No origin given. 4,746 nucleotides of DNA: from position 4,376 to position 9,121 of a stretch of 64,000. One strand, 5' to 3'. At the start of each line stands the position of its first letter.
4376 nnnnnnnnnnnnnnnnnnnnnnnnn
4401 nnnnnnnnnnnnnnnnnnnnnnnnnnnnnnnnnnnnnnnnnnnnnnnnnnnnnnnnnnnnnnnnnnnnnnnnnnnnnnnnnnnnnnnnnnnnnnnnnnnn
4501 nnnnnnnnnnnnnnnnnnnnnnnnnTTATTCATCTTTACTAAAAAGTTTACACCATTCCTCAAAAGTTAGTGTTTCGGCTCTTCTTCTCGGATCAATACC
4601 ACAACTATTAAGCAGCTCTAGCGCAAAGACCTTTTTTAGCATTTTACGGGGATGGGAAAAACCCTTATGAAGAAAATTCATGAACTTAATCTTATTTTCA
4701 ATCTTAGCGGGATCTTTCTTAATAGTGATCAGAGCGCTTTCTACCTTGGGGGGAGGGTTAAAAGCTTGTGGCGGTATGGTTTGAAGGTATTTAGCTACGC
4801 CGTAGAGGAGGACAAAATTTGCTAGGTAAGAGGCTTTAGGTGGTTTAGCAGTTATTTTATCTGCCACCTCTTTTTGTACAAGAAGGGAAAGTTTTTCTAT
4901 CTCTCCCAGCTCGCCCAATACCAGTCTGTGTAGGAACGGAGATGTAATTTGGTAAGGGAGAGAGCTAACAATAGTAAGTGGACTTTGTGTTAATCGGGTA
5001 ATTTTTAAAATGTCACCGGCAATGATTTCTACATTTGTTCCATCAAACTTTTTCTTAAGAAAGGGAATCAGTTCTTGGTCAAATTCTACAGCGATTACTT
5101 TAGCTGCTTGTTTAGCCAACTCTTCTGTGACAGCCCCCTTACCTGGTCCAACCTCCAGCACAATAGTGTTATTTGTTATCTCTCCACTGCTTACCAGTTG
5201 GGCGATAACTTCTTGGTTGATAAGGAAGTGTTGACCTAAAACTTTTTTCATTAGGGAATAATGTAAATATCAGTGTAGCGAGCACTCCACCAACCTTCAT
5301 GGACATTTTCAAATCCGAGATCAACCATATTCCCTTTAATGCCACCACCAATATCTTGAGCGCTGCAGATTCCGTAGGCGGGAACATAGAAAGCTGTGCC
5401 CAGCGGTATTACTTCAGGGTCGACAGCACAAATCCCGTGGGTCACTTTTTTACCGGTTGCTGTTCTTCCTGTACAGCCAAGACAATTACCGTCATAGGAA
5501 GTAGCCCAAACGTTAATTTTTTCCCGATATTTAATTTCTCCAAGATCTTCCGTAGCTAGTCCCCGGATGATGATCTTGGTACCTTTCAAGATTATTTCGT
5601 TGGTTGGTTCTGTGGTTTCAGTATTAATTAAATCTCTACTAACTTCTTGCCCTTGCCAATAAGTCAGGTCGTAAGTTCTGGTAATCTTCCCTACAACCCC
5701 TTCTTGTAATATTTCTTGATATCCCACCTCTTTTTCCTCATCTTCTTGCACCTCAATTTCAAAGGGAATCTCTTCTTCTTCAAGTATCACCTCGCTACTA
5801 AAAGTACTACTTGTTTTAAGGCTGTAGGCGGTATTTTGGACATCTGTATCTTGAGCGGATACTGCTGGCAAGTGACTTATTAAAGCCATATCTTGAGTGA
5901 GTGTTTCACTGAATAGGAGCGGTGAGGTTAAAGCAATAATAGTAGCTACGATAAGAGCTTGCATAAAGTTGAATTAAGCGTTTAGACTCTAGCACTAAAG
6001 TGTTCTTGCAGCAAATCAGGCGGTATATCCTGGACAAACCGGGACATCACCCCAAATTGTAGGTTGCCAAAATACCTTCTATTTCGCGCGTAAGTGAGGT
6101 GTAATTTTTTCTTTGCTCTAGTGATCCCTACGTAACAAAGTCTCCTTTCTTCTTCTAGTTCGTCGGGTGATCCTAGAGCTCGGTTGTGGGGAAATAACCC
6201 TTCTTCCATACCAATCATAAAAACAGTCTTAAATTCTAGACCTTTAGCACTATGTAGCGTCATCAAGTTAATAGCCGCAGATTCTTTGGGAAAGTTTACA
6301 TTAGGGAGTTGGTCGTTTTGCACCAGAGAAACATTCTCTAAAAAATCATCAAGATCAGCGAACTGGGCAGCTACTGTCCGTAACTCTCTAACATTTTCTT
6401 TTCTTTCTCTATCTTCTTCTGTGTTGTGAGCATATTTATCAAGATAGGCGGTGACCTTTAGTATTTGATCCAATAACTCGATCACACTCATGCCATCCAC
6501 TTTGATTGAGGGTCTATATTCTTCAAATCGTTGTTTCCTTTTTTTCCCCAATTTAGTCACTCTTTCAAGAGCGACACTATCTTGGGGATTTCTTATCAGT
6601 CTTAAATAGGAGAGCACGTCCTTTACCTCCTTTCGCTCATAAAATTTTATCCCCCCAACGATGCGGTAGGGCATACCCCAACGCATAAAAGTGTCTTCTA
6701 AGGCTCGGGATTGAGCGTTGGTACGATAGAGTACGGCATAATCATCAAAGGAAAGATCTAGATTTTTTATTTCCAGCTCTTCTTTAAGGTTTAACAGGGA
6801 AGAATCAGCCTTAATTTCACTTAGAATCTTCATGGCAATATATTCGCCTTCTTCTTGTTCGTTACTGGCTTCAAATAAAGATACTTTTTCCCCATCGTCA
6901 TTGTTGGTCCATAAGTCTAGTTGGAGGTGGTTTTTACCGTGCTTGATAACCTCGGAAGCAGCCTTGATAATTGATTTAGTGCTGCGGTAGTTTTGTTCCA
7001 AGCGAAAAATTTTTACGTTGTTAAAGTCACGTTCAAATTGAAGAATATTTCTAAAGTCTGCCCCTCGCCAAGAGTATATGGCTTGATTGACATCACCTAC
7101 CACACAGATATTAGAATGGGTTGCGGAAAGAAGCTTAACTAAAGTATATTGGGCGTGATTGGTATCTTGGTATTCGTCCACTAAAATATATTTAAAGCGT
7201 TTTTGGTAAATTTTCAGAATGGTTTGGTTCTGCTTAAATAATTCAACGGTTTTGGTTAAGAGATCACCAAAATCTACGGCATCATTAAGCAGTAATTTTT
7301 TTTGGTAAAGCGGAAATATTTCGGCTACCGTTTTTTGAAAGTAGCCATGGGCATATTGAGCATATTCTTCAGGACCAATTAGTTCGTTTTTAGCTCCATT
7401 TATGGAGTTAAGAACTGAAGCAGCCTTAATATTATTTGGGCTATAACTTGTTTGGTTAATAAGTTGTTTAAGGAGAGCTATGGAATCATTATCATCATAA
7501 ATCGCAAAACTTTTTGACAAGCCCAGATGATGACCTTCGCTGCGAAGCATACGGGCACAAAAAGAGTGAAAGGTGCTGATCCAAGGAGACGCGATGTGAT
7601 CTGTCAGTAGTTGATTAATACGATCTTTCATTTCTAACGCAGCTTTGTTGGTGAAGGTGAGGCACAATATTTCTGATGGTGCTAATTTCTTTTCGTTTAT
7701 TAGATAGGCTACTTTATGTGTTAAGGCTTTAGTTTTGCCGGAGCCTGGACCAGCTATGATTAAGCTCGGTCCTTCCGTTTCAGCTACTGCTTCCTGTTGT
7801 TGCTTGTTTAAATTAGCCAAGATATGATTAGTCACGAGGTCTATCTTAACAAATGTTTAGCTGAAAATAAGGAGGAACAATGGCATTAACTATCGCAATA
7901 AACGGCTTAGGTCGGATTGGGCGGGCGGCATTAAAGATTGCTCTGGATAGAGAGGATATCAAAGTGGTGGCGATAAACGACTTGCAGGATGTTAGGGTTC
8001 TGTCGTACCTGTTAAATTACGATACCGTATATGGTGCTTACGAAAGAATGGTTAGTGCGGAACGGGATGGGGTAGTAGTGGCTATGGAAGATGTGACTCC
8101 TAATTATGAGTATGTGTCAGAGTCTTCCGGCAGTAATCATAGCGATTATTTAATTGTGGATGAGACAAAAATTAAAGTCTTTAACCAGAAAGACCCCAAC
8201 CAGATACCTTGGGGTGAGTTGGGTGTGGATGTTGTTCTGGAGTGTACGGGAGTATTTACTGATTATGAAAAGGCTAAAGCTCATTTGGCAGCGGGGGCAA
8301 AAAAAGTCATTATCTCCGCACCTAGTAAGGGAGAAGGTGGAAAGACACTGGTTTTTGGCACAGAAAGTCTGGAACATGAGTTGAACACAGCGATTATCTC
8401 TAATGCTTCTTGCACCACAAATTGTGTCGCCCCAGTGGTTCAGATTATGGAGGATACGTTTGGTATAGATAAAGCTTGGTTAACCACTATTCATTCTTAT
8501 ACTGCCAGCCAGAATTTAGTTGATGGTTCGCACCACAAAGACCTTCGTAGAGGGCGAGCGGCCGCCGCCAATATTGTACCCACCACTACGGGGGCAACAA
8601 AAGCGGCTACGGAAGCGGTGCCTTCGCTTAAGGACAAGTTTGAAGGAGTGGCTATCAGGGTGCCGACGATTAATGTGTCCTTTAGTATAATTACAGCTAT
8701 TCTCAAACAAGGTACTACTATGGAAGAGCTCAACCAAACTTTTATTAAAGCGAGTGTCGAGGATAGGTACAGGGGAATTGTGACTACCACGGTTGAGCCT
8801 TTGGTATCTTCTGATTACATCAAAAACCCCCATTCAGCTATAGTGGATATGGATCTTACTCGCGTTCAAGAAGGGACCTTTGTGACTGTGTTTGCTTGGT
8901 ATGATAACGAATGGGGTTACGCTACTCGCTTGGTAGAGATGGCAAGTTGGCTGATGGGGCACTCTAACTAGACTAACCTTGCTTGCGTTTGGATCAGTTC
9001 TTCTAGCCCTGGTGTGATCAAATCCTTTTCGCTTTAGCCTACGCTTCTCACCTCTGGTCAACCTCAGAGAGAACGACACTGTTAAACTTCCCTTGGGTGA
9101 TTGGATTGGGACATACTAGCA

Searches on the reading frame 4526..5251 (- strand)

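Call 77: search_protein_families(library=pfam, proteins=[window:4526-5251:-], max_evalue=0.001)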
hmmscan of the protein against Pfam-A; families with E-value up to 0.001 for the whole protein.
window:4526-5251:- (241 aa): 5 families
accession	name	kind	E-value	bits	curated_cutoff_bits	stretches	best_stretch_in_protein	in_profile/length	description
PF00398.26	RrnaAD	-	1.3e-46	159.3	24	1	2-237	5-258/263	Ribosomal RNA adenine dimethylase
PF13649.12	Methyltransf_25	-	3.8e-08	34.4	27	1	31-97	1-71/97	Methyltransferase domain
PF08241.18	Methyltransf_11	-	5.3e-06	27.4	21.2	1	32-84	1-54/95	Methyltransferase domain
PF13847.12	Methyltransf_31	-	9.6e-05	22.5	27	1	26-87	2-69/145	Methyltransferase domain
PF01564.23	Spermine_synth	-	0.00031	20.8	22.9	0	12-75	4-68/186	Spermine/spermidine synthase domain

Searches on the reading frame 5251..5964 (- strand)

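Call 77: search_protein_families(library=pfam, proteins=[window:5251-5964:-], max_evalue=0.001)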
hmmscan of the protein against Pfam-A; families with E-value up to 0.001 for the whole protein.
window:5251-5964:- (237 aa): 2 families
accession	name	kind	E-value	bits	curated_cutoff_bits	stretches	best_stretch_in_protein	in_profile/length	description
PF07501.17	G5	-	1.8e-17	63.8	23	1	60-130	4-75/75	G5 domain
PF06725.17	3D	-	2.3e-11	44.1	23.8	1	180-219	4-50/72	3D domain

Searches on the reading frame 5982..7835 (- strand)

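Call 77: search_protein_families(library=pfam, proteins=[window:5982-7835:-], max_evalue=0.001)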
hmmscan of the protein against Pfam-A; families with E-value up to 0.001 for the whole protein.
window:5982-7835:- (617 aa): 7 families
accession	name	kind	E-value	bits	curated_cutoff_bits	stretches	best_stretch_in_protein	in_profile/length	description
PF00580.27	UvrD-helicase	-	2.2e-94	316.6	23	1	9-272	1-271/271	UvrD/REP helicase N-terminal domain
PF13361.12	UvrD_C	-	3.7e-63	214.5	25.6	2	278-477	2-185/350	UvrD-like helicase C-terminal domain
PF13245.12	AAA_19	-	1.3e-24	87.3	25.1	1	13-255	1-132/134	AAA domain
PF13604.12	AAA_30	-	3.3e-10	40.5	27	1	195-311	71-182/191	AAA domain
PF13538.12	UvrD_C_2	-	1.1e-09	38.5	27.4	1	524-580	4-51/52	UvrD-like helicase C-terminal domain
PF01443.25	Viral_helicase1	-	6.3e-09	36.4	21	0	517-580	172-226/228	Viral superfamily 1 RNA helicase core domain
PF13086.12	AAA_11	-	0.00013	22.3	27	1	8-82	1-75/257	AAA domain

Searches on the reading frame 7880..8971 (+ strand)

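Call 77: search_protein_families(library=pfam, proteins=[window:7880-8971:+], max_evalue=0.001)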
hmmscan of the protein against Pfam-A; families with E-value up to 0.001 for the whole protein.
window:7880-8971:+ (363 aa): 2 families
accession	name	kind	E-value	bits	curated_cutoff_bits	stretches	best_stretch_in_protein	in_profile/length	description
PF02800.25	Gp_dh_C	-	6.5e-52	175.7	24.4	1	183-341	1-158/158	Glyceraldehyde 3-phosphate dehydrogenase, C-terminal domain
PF00044.30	Gp_dh_N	-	1.1e-33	115.9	31.7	2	4-72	2-70/101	Glyceraldehyde 3-phosphate dehydrogenase, NAD binding domain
